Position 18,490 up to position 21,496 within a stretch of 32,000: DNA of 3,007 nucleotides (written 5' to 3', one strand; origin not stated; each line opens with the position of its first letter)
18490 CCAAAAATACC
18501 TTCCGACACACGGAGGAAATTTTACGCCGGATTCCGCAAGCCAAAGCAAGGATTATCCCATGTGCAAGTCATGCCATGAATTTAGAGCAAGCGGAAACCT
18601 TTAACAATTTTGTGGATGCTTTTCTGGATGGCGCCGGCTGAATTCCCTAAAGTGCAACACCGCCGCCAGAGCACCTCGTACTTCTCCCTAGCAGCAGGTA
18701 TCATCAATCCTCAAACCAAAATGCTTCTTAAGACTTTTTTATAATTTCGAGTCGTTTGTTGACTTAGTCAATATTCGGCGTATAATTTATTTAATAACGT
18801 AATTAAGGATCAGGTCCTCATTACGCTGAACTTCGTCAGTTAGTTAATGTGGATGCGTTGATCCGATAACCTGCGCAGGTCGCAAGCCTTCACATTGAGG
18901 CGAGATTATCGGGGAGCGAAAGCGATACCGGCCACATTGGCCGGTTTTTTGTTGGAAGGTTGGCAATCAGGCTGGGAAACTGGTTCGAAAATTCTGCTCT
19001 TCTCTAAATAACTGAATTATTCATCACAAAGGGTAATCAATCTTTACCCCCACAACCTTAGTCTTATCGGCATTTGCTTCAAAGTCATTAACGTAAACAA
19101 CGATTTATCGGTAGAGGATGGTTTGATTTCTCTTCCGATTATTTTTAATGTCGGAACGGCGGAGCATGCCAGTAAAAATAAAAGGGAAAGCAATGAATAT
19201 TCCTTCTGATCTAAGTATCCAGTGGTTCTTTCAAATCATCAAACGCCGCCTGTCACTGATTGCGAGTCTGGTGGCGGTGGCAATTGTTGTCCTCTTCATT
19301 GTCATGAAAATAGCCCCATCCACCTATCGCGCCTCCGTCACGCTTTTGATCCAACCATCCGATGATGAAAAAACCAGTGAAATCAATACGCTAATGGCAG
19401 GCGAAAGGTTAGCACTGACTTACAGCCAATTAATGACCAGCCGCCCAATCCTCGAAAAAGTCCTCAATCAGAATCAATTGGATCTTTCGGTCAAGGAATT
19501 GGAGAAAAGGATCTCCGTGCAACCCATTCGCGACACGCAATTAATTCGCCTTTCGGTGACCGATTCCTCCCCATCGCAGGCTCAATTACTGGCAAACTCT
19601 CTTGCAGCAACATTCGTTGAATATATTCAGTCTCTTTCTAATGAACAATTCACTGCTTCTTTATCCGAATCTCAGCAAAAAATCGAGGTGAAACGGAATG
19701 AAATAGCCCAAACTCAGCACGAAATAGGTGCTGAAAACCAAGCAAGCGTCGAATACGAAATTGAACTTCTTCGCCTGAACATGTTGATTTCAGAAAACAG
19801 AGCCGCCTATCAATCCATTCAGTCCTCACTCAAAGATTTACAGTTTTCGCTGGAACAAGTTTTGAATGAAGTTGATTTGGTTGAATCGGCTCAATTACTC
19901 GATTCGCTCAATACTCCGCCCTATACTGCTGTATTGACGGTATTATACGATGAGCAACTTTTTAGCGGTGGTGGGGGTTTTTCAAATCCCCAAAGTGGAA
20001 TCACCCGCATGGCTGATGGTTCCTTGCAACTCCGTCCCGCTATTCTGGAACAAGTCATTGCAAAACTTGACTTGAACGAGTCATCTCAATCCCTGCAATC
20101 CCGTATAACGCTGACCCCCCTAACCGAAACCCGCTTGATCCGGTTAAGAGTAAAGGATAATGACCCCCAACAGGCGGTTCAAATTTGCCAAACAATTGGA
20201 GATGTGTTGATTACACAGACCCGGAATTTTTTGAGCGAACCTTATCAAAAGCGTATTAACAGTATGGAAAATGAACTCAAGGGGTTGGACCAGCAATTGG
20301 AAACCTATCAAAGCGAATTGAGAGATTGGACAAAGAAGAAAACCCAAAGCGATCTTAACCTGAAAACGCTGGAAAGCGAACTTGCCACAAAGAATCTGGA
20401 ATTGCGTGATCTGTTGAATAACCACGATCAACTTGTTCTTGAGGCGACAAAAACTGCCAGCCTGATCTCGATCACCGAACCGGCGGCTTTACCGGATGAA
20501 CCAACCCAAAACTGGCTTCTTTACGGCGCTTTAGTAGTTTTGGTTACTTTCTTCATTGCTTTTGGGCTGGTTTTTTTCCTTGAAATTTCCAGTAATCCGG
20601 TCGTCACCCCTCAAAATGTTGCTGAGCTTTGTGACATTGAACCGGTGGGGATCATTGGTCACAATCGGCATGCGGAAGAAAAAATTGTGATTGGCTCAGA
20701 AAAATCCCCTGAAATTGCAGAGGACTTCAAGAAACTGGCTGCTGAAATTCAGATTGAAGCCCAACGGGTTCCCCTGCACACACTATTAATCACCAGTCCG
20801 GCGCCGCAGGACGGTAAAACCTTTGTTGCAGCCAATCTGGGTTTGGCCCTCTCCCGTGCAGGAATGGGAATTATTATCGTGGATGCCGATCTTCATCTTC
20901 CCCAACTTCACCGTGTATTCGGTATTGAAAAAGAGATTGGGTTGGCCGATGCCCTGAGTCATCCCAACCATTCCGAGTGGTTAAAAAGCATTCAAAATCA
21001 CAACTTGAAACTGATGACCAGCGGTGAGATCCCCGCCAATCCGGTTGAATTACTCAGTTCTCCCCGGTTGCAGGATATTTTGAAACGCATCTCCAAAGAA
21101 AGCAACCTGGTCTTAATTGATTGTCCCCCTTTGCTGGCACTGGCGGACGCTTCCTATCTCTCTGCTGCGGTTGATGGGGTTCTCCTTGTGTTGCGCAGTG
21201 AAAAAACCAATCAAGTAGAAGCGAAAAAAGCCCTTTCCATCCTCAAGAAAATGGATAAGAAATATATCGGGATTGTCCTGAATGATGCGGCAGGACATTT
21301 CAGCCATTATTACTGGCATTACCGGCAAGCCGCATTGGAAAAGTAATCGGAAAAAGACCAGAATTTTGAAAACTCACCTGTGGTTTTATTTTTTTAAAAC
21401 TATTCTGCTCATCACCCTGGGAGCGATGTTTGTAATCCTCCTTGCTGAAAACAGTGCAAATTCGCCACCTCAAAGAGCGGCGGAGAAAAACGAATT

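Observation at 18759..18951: Orphan promoter -> ~160-nt structured RNA -> strong terminator, 200 nt upstream of the polysaccharide cluster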

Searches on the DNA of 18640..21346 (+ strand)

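Call 4: search_rna_families(source=window, start=18640, end=19200, threshold=evalue, max_evalue=10, show_alignments=3)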
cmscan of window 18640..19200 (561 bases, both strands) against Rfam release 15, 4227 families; matches with E-value up to 10: 2.
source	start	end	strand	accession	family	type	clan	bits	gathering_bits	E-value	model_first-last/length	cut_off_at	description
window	18842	18942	+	RF03170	c-di-GMP-II-GCG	Cis-reg; riboswitch;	CL00127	31.7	47.9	0.0011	1-85/85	no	c-di-GMP-II-GCG riboswitch aptamer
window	18850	18934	+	RF03136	S10-Clostridia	Cis-reg; leader;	-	15.4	35.1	1.4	1-81/81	no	S10-Clostridia ribosomal protein leader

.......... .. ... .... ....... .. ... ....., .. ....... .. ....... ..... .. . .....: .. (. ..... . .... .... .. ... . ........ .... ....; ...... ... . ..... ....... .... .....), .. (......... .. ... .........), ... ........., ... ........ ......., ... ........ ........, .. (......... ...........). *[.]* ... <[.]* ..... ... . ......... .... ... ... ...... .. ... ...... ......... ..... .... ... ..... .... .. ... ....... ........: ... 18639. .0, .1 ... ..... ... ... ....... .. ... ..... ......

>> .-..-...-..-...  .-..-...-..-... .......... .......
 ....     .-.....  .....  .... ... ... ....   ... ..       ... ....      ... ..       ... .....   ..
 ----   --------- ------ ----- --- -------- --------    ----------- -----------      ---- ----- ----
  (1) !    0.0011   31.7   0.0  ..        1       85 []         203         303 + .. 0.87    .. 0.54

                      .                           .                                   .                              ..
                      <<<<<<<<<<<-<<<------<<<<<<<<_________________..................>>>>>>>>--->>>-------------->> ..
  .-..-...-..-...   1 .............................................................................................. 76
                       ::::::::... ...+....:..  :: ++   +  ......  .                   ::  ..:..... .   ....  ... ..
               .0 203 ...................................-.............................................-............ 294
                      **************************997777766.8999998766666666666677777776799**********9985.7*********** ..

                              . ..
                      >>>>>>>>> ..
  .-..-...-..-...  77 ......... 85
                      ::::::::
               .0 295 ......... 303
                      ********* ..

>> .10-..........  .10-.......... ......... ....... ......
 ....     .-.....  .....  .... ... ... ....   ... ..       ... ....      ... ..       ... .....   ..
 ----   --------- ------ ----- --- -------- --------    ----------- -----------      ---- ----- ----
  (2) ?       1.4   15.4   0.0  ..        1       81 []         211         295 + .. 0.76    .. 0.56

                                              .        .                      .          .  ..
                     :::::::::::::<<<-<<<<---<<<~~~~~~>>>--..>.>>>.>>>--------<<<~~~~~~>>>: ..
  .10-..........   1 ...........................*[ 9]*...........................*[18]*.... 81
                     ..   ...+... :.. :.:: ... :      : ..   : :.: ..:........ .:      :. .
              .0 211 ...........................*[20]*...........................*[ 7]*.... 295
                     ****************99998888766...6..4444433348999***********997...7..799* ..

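Call 25: search_rna_families(sources=[L002, L003, L004, L005], threshold=evalue, max_evalue=1, show_alignments=4)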
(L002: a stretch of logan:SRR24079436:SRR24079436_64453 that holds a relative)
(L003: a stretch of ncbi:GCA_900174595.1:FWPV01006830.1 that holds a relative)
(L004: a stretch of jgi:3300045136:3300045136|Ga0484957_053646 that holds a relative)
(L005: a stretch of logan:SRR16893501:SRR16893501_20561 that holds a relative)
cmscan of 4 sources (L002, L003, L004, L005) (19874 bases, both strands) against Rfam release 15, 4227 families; matches with E-value up to 1: 3.
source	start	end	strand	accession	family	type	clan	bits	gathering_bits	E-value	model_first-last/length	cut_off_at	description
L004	85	185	+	RF01786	c-di-GMP-II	Cis-reg; riboswitch;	CL00127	28.5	53.5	0.02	1-84/84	no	Cyclic di-GMP-II riboswitch aptamer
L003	300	400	+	RF01786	c-di-GMP-II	Cis-reg; riboswitch;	CL00127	27.2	53.5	0.048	1-84/84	no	Cyclic di-GMP-II riboswitch aptamer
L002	3185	3261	+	RF01295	SCARNA7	Gene; snRNA; snoRNA; scaRNA;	-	21.9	65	0.1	1-330/330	no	Small Cajal body-specific RNA 7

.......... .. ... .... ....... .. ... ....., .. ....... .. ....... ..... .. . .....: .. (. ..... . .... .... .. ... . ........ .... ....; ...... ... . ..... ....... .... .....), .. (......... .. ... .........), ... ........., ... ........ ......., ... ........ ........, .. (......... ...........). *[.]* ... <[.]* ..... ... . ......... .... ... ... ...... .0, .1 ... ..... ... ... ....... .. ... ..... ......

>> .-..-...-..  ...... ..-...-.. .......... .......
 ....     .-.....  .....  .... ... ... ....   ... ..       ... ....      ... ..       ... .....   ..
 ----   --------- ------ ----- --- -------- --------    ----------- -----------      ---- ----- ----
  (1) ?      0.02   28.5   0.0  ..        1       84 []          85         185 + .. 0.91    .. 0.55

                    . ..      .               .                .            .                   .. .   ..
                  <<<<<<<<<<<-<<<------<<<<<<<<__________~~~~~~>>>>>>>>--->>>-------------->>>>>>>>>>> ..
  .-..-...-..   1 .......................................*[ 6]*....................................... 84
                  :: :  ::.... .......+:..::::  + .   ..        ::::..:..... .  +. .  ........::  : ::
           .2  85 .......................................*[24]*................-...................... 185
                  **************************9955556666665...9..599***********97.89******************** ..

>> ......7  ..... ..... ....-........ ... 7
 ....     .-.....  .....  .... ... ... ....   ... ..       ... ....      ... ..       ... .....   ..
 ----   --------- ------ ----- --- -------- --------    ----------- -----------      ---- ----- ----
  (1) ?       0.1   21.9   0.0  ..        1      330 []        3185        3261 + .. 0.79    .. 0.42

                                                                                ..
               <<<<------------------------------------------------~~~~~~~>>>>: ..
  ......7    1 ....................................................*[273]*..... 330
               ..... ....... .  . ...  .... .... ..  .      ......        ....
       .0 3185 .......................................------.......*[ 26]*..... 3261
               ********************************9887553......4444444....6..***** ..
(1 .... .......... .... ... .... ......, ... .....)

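Call 47: search_rna_families(sources=[L128, L130, L131, L132, L133, L024, L117, L006], threshold=evalue, max_evalue=1, show_alignments=6)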
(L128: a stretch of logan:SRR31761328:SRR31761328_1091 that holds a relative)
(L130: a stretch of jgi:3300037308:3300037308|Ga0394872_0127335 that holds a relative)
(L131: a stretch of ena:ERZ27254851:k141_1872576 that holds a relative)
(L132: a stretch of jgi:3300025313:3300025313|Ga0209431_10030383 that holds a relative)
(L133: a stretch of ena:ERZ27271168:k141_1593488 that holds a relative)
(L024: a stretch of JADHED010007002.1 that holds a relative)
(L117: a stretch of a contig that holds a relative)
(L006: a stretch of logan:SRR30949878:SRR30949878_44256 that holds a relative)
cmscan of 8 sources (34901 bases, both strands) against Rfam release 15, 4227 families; matches with E-value up to 1: 6.
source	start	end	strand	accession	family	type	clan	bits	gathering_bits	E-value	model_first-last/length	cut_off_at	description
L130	70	173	+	RF01786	c-di-GMP-II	Cis-reg; riboswitch;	CL00127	42.5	53.5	3.8e-06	1-84/84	no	Cyclic di-GMP-II riboswitch aptamer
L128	653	755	+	RF03169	c-di-GMP-II-GAG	Cis-reg; riboswitch;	CL00127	39.6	40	0.00019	1-86/86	no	c-di-GMP-II-GAG riboswitch aptamer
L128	318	422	-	RF01786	c-di-GMP-II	Cis-reg; riboswitch;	CL00127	37.2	53.5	0.00012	1-84/84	no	Cyclic di-GMP-II riboswitch aptamer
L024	1740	1839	+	RF03169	c-di-GMP-II-GAG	Cis-reg; riboswitch;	CL00127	32.6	40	0.011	1-86/86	no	c-di-GMP-II-GAG riboswitch aptamer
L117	1095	1194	+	RF01786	c-di-GMP-II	Cis-reg; riboswitch;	CL00127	28.5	53.5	0.034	1-84/84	no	Cyclic di-GMP-II riboswitch aptamer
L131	445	499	+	RF03168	c-di-GMP-I-UAU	Cis-reg; riboswitch;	CL00126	26.1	65.9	0.14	1-81/81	no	c-di-GMP-I-UAU riboswitch aptamer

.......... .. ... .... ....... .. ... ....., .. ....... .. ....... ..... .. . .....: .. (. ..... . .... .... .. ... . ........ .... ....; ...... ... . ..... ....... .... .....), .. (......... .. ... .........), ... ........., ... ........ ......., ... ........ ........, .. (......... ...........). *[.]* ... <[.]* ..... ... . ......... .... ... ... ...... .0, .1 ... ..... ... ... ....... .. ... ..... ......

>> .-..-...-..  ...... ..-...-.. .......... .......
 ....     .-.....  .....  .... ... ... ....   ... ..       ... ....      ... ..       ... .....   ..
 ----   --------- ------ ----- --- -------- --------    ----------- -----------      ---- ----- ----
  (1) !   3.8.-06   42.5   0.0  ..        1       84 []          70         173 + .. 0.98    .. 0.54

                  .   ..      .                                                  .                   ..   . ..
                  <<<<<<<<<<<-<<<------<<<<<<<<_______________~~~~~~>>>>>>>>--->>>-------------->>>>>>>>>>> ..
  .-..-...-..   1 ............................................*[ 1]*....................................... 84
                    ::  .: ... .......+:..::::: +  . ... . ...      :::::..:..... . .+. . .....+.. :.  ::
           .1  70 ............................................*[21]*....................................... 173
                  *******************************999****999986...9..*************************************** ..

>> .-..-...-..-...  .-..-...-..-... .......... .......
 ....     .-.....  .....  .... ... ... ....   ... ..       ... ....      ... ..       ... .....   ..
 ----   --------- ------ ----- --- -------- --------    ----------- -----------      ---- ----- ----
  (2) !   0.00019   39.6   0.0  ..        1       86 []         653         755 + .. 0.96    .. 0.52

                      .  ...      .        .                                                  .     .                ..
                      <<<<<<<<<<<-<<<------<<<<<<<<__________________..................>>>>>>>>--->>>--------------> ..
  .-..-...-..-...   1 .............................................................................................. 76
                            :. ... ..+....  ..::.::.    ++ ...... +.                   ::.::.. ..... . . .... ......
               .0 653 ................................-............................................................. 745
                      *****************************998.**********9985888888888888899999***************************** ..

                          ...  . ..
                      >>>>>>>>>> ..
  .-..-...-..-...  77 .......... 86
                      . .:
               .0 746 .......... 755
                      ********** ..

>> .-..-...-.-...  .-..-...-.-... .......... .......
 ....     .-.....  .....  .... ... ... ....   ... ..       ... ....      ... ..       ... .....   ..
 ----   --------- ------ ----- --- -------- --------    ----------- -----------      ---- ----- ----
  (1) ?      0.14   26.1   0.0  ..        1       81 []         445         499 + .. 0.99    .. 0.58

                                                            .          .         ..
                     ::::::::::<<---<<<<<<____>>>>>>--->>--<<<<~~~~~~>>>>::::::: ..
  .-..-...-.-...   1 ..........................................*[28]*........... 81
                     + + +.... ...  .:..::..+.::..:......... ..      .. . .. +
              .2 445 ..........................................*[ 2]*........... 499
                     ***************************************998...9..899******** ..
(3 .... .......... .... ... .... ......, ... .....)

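Call 65: build_rna_model(alignment_id=A5, structure=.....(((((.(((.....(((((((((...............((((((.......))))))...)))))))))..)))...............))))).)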
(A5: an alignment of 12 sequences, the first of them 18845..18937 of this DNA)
Model R1 built from alignment A5 (12 sequences, 100 columns); structure: as given.
model positions 94; base pairs 23; branch points 0; effective number of sequences 1.77; information 0.608 bits per position. Calibrated on 0.2 Mb of random sequence (short: E-values are rough).
structure used (alignment columns):
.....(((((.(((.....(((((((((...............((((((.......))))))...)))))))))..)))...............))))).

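Call 66: search_with_rna_model(model_id=R1, source=window, max_evalue=10)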
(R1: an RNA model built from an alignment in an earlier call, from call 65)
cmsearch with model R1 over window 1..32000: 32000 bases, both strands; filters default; matches with E-value up to 10: 2.
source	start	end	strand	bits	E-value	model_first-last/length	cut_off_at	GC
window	18845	18937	+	98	3.9e-23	1-94/94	no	0.54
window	24507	24580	-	10.9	0.96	1-94/94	no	0.61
